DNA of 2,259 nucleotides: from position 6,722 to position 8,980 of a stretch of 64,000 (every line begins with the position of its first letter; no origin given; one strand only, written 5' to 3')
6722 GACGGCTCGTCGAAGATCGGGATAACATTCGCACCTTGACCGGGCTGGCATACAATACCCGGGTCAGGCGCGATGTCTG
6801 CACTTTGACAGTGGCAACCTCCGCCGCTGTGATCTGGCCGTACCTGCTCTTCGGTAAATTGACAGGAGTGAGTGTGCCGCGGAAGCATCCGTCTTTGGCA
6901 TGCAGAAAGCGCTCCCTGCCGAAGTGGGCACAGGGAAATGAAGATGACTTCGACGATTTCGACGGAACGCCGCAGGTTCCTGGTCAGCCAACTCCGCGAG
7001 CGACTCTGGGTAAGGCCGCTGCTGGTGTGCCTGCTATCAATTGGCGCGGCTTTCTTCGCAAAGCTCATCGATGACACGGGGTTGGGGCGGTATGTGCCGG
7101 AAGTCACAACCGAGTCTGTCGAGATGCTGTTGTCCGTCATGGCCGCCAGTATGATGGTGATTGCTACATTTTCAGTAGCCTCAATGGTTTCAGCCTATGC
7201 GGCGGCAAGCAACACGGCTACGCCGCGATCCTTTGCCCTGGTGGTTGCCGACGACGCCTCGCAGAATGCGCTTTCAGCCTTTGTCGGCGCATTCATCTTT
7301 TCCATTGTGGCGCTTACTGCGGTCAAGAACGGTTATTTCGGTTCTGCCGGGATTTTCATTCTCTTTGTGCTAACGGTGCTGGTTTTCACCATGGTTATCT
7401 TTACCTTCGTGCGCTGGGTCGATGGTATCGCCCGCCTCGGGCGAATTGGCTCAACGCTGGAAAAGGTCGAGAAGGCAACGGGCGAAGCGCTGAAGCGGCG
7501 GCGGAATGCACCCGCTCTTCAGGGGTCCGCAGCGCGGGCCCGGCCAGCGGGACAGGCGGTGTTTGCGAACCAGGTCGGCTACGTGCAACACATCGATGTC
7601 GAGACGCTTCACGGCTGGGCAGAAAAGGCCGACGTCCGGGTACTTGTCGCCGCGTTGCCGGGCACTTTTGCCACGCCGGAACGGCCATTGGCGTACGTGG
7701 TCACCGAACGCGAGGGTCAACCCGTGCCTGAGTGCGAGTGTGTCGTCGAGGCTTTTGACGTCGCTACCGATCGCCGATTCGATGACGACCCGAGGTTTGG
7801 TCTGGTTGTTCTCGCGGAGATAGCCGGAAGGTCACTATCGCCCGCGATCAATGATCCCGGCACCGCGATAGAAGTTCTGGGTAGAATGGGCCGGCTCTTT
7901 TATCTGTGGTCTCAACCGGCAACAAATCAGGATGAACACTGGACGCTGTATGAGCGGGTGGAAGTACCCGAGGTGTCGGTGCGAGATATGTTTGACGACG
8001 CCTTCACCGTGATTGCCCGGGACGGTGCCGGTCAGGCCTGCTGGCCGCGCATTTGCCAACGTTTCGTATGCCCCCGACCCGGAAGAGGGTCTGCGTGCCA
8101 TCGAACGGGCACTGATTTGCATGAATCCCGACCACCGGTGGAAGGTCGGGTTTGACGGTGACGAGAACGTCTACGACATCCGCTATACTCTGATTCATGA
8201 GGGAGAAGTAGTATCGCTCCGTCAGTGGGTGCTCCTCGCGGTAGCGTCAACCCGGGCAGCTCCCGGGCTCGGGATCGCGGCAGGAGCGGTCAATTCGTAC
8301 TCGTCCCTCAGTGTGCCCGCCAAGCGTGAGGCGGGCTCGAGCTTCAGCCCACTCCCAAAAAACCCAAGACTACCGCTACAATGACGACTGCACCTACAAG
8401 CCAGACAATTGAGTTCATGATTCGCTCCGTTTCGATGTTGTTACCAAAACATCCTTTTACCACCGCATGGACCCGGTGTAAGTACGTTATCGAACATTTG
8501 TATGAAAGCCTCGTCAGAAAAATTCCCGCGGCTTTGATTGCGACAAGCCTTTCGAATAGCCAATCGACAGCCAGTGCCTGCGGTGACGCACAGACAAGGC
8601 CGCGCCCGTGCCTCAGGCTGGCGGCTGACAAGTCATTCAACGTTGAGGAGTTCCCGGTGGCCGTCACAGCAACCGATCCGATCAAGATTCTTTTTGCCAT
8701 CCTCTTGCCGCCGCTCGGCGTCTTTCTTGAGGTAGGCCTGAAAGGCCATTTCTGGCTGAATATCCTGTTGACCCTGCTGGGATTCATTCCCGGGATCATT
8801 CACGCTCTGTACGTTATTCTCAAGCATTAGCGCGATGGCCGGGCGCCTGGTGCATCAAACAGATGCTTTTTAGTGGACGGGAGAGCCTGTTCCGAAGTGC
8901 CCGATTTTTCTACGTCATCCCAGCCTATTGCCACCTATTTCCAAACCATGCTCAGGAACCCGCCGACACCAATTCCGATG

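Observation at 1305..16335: Island-wide regulon: 13 copies of a CRP-like palindrome at class II promoter spacing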

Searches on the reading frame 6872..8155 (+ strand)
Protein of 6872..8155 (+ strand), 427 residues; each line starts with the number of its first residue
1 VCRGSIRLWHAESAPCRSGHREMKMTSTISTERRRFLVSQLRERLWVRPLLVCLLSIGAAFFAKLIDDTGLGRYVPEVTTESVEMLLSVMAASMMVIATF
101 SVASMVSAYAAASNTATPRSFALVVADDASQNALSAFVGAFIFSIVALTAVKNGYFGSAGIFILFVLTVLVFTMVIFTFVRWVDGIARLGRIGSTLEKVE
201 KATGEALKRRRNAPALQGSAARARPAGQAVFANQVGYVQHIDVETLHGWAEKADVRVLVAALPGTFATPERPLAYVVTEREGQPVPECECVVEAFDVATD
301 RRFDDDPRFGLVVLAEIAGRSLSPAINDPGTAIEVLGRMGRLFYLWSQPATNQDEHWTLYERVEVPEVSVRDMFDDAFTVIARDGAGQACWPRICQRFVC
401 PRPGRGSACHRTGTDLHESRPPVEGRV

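Call 10: search_protein_families(library=pfam, proteins=[window:6872-8155:+], max_evalue=0.01)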
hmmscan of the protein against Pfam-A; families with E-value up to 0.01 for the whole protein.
window:6872-8155:+ (427 aa): 1 family
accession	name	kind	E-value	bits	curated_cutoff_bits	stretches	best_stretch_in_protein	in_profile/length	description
PF10011.15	DUF2254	-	4.5e-87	292.7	28.8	1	42-388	1-355/368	Predicted membrane protein (DUF2254)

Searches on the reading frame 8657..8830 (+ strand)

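Call 10: search_protein_families(library=pfam, proteins=[window:8657-8830:+], max_evalue=0.01)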
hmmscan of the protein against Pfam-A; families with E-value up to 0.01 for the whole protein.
window:8657-8830:+ (57 aa): 1 family
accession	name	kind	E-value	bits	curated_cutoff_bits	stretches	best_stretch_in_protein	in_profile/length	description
PF01679.22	Pmp3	-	1.9e-21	76.3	22.9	1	9-55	3-49/49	Proteolipid membrane potential modulator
